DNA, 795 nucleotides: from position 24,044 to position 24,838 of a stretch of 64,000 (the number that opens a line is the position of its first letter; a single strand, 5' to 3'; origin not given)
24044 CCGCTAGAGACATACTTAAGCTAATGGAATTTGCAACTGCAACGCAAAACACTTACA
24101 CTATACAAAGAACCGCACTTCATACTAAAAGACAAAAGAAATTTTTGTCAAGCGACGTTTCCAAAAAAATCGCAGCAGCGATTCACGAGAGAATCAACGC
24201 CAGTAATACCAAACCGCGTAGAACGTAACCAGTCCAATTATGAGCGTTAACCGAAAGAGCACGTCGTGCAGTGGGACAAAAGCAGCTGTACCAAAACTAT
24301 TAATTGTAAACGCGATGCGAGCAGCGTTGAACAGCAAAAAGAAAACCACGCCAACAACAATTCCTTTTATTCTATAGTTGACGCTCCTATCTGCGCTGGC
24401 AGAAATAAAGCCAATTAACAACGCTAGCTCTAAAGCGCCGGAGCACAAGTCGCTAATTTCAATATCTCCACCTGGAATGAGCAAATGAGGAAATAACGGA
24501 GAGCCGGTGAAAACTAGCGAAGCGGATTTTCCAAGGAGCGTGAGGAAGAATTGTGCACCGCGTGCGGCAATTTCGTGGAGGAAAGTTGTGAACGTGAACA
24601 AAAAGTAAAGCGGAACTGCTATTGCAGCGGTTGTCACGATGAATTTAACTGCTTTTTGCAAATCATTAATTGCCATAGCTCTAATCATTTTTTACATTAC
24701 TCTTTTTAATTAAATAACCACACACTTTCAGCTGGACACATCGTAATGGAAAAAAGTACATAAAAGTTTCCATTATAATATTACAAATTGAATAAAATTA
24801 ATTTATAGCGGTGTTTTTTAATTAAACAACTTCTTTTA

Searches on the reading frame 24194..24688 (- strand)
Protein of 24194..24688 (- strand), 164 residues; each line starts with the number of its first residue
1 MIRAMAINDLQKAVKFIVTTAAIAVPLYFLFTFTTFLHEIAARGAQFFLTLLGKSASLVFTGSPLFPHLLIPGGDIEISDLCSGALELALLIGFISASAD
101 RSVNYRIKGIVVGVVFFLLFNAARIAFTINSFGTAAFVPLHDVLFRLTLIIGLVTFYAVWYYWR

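Call 4: search_protein_families(library=pfam, proteins=[window:24194-24688:-], max_evalue=1)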
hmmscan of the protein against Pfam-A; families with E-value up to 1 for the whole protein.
window:24194-24688:- (164 aa): 1 family
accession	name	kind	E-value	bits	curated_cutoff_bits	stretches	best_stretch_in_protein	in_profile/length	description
PF09721.15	Exosortase_EpsH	-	0.00016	21.6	25.7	1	17-144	107-235/254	Transmembrane exosortase (Exosortase_EpsH)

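Call 5: search_protein_families(library=ncbifam, proteins=[window:24194-24688:-], max_evalue=1)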
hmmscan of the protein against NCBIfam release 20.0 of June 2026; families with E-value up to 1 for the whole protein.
window:24194-24688:- (164 aa): 8 families
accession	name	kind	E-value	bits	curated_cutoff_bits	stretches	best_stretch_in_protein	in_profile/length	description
TIGR04178.1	exo_archaeo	signature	8.5e-09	35.6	23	1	76-160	1-91/97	exosortase/archaeosortase family protein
TIGR04175.1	archaeo_artD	exception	1.5e-08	34.8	125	1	69-145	48-124/150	archaeosortase D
NF046081.1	exosort_XrtX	exception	3.5e-05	23.8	170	1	34-163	33-158/168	exosortase X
TIGR04300.1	exosort_XrtM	exception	0.00014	22.3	125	1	68-162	47-142/150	exosortase family protein XrtM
TIGR04125.1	exosort_PGF_TRM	exception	0.00029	20.4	75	1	11-145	75-206/271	archaeosortase A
TIGR04124.1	archaeo_artE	exception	0.00047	20.2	95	1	14-129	10-114/153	archaeosortase family protein ArtE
NF033505.2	paceosortase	exception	0.012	15.7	80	1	23-157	12-143/167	pacearchaeosortase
NF053699.1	bfi_fam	equivalog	0.19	11.6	100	1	109-162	28-80/131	Bfi1 family immunity protein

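Call 7: find_homologous_proteins(query=window:24194-24688:-, max_evalue=0.001)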
Query window:24194-24688:- (164 aa): 18 proteins with E <= 0.001 among 569 candidates.
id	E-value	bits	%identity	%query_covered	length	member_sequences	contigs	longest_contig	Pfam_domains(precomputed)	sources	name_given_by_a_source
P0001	9.6e-98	343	100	100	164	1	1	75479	PF09721.16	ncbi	ncbi:MAG: exosortase/archaeosortase family protein [Candidatus Micrarchaeota archaeon]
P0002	1.3e-59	219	66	96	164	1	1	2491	PF09721.16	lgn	-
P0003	5.5e-58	213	68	93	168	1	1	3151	PF09721.16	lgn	-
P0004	5.5e-56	207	62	97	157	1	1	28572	PF09721.16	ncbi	-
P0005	6.9e-55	203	61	94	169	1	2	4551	PF09721.16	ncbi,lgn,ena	-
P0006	2.2e-54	202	60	98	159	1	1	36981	PF09721.16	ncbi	-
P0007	8.8e-53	196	65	91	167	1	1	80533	PF09721.16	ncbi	-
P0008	1.4e-52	196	64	91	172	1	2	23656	PF09721.16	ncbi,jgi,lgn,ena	-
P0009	2.3e-52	195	63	95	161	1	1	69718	PF09721.16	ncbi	-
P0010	9.2e-52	193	60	94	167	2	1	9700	PF09721.16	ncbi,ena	-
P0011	2.1e-51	192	60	96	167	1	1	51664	PF09721.16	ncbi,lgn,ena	-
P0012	1.1e-50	190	63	93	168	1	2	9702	PF09721.16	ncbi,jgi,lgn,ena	-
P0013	5.8e-49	184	63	93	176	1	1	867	PF09721.16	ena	-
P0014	3.9e-48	181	59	93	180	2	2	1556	-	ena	-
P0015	1.7e-24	105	44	93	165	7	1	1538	PF09721.16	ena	-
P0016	2.1e-21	95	45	77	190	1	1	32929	-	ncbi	-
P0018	5.5e-8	51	42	51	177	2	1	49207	PF09721.16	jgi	-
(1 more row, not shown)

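Call 10: find_encoding_contigs(protein=P0001, flank=10000, max_places=3)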
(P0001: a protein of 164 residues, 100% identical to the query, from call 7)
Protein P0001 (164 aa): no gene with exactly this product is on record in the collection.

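Call 19: search_protein_representatives(protein=window:24194-24688:-)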
Query: 164 residues. Proteins with E-value up to 0.001 (for the whole library): 161; up to 1e-10: 74; up to 1e-30: 2. The best 150 are listed.
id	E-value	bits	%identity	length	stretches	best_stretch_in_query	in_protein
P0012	3.4e-51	189.7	64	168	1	10-163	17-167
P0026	5.4e-32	127.3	48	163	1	16-163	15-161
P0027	2.2e-28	115.5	46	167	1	11-163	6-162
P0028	1.2e-26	109.9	46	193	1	13-164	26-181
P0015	5.3e-25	104.6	45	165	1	12-163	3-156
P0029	8.0e-25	104.0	45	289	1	13-162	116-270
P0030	2.2e-24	102.6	44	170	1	12-163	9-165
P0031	4.3e-24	101.6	42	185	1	13-163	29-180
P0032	7.7e-24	100.8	43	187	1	12-163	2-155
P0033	1.3e-22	96.8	43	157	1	11-163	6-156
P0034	1.3e-22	96.8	44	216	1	14-163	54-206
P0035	1.9e-22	96.3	42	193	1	13-162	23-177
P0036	2.1e-22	96.2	43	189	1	8-163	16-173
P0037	2.5e-22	95.9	64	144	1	11-97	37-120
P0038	6.8e-22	94.5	38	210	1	12-163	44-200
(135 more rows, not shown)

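Call 21: find_encoding_contigs(protein=P0007, flank=10000, max_places=2)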
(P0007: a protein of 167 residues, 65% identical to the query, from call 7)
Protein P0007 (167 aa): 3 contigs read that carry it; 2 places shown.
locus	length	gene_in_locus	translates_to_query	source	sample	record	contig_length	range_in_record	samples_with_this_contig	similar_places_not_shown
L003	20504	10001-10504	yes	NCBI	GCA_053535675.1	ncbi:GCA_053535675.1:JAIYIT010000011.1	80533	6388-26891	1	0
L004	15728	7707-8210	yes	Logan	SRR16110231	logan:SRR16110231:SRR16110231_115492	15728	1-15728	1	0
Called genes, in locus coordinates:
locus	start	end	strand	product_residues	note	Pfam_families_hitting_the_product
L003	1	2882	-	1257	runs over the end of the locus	PF00437:T2SSE, PF14890:Intein_splicing, PF14528:LAGLIDADG_3, PF00437:T2SSE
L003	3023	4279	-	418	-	PF13173:AAA_14, PF13635:DUF4143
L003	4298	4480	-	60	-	-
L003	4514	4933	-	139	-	PF01850:PIN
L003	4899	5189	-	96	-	-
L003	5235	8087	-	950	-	PF00133:tRNA-synt_1, PF01406:tRNA-synt_1e (faint), PF09334:tRNA-synt_1g, PF13603:tRNA-synt_1_2 (weak), PF09334:tRNA-synt_1g, PF08264:Anticodon_1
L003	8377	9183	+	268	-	-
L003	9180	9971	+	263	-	PF08843:AbiEii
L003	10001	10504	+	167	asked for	PF09721:Exosortase_EpsH (weak)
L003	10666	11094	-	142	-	PF01850:PIN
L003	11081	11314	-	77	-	PF04014:MazE_antitoxin (weak)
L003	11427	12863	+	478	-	-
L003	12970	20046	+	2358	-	-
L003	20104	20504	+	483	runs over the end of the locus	-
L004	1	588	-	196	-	?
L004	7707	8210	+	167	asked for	PF09721:Exosortase_EpsH (weak)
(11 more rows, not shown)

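Call 34: search_solved_structures(query=window:24194-24688:-, max_evalue=10, show_alignments=2)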
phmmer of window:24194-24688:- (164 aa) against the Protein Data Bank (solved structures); distinct sequences matched with E-value up to 10: 0.

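Call 37: find_encoding_contigs(protein=P0009, flank=10000, max_places=2)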
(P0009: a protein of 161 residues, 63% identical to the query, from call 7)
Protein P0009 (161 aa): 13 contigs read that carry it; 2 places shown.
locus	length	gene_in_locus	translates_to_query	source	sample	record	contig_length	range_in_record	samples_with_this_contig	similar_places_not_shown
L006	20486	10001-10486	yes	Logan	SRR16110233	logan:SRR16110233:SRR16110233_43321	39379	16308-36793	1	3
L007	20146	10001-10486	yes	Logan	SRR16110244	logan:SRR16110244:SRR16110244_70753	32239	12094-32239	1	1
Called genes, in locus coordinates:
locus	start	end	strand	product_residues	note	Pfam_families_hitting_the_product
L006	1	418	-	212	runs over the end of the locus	-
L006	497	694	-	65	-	-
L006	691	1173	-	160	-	-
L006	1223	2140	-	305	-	-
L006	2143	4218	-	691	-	PF00482:T2SSF (weak)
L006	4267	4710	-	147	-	-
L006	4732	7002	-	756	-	PF00437:T2SSE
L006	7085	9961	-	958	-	PF00133:tRNA-synt_1, PF09334:tRNA-synt_1g, PF13603:tRNA-synt_1_2 (faint), PF09334:tRNA-synt_1g, PF01406:tRNA-synt_1e (weak), PF08264:Anticodon_1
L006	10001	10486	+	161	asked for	PF09721:Exosortase_EpsH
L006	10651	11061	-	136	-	PF10130:PIN_2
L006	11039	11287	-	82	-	PF26688:RHH_12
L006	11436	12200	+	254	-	PF12804:NTP_transf_3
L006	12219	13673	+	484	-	-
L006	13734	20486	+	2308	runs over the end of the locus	PF02369:Big_1 (faint), PF11974:bMG3 (faint), PF13620:CarboxypepD_reg (weak)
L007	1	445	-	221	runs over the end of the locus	-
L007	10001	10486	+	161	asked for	PF09721:Exosortase_EpsH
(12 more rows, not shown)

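Call 38: find_encoding_contigs(protein=P0016, flank=10000, max_places=2)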
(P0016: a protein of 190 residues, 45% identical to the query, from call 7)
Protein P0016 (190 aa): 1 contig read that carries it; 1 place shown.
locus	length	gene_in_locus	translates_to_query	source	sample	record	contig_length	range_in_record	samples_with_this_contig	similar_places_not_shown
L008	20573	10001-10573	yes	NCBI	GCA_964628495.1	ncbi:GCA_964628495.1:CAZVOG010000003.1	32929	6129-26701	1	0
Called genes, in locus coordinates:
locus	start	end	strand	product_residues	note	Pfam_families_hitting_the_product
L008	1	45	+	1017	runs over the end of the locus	PF00133:tRNA-synt_1, PF09334:tRNA-synt_1g, PF13603:tRNA-synt_1_2 (faint), PF09334:tRNA-synt_1g (weak), PF08264:Anticodon_1, PF19302:DUF5915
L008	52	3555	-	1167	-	-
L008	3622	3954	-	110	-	-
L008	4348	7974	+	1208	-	-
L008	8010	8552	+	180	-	-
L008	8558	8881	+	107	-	-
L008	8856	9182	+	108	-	-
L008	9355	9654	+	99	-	-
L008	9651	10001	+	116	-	-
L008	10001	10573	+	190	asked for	-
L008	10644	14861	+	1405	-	-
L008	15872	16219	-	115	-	-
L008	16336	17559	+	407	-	-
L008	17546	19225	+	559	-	-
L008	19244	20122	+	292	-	-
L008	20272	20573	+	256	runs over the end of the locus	-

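Call 46: find_related_loci(query=A4, collection=genome_contigs, flank=10000)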
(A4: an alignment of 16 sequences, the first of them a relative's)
Query A4 (164 aa) in genome_contigs; peptide patterns used: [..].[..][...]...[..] (x = any residue, [..] = any of these).
91 stretches matched a pattern; 12 encode a relative of the query (tblastn E <= 1e-3); 12 distinct loci.
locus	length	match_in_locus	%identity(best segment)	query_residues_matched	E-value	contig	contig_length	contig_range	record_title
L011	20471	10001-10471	60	7-164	5e-57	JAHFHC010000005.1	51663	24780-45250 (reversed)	MAG: Candidatus Micrarchaeota archaeon isolate nzgw33 NODE_369_length_51664_cov_3.768291, whole genome shotgun sequence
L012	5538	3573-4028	60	11-164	1e-52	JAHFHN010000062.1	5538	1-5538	MAG: Candidatus Micrarchaeota archaeon isolate nzgw34 NODE_28022_length_5539_cov_3.293651, whole genome shotgun sequence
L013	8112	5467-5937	45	11-163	4e-32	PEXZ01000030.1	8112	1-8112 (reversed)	MAG: Candidatus Micrarchaeota archaeon CG08_land_8_20_14_0_20_59_11 CG08_land_8_20_14_0.20_scaffold_6969_c, whole genome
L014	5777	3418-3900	41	7-163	2e-31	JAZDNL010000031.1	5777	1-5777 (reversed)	MAG: Candidatus Micrarchaeota archaeon isolate MEGAHIT-group-0.708 k141_20420918, whole genome shotgun sequence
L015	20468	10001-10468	39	10-163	4e-30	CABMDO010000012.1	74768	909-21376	uncultured archaeon isolate LFW-144_1 genome assembly, contig: LFW1441_2, whole genome shotgun sequence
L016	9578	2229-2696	38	12-163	6e-30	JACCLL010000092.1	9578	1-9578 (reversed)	MAG: Candidatus Micrarchaeota archaeon isolate Sv246 k141_8174686, whole genome shotgun sequence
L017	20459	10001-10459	40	12-163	2e-28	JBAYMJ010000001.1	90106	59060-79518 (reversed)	MAG: Candidatus Micrarchaeia archaeon isolate SO_2016_LW1_37 scaffold00112_LW64-88_2016, whole genome shotgun sequence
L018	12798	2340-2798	40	12-163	7e-28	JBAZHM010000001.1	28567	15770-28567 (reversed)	MAG: Candidatus Micrarchaeia archaeon isolate SO_2017_LW3_70 NODE_4037_length_28567_cov_1.103129_LW162_2017, whole genom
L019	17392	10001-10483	39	8-164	5e-27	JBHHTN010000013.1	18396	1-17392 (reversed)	MAG: Candidatus Micrarchaeia archaeon isolate s1_sp2_bin.3 NODE_161_length_18396_cov_5.177907, whole genome shotgun sequ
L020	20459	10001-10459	37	12-163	1e-26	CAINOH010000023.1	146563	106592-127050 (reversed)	uncultured Candidatus Micrarchaeota archaeon isolate AlinenSediments_bin-2061 genome assembly, contig: bin-2061:23/25, w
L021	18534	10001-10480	40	10-163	7e-26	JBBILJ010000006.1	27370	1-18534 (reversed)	MAG: Candidatus Micrarchaeota archaeon isolate AR170220_bin_206 NODE_1923_length_27370_cov_3.912026, whole genome shotgu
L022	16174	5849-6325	39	8-163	2e-25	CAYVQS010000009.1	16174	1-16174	MAG TPA_asm: Candidatus Micrarchaeota archaeon isolate SRP062349_co5_86 genome assembly, contig: NODE_1241_length_16174_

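Call 50: list_cluster_members(proteins=[P0001, P0004, P0005, P0006, P0007, P0008, P0009, P0010, P0011, P0012])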
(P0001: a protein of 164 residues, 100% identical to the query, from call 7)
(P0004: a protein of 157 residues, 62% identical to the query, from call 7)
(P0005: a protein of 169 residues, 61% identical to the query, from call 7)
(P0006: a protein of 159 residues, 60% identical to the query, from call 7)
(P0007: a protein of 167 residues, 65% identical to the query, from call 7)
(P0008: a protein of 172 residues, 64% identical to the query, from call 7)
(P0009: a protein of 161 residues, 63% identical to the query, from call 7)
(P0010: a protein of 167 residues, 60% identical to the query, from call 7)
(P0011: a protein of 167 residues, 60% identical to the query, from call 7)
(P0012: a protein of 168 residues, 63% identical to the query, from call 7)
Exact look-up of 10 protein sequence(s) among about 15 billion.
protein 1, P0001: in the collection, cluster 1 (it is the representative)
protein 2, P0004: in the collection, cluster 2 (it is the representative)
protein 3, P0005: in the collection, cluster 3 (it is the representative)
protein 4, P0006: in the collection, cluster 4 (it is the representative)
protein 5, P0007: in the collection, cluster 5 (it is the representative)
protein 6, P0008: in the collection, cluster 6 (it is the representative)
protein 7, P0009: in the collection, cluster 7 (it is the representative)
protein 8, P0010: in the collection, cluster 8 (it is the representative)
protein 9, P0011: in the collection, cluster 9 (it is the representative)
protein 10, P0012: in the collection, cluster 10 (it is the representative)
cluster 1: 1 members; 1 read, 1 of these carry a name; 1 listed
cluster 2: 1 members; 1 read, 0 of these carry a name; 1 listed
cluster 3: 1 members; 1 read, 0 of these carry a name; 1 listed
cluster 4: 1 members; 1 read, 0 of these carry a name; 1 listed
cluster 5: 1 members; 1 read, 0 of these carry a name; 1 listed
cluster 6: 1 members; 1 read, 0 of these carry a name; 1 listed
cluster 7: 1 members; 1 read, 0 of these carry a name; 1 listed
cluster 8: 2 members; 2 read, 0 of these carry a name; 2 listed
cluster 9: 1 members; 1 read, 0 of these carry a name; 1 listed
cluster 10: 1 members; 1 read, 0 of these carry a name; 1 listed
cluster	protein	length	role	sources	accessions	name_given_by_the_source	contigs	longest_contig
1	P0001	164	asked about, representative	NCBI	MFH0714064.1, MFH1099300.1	MAG: exosortase/archaeosortase family protein [Candidatus Micrarchaeota archaeon]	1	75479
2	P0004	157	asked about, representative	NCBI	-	-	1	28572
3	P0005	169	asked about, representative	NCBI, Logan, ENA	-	-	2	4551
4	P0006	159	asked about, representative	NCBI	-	-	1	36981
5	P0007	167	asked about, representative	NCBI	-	-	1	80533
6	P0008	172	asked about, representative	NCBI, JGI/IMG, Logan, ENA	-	-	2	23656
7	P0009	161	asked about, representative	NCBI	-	-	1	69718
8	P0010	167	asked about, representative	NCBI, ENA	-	-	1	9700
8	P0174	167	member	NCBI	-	-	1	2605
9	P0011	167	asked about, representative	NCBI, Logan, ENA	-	-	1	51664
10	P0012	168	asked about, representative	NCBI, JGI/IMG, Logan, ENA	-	-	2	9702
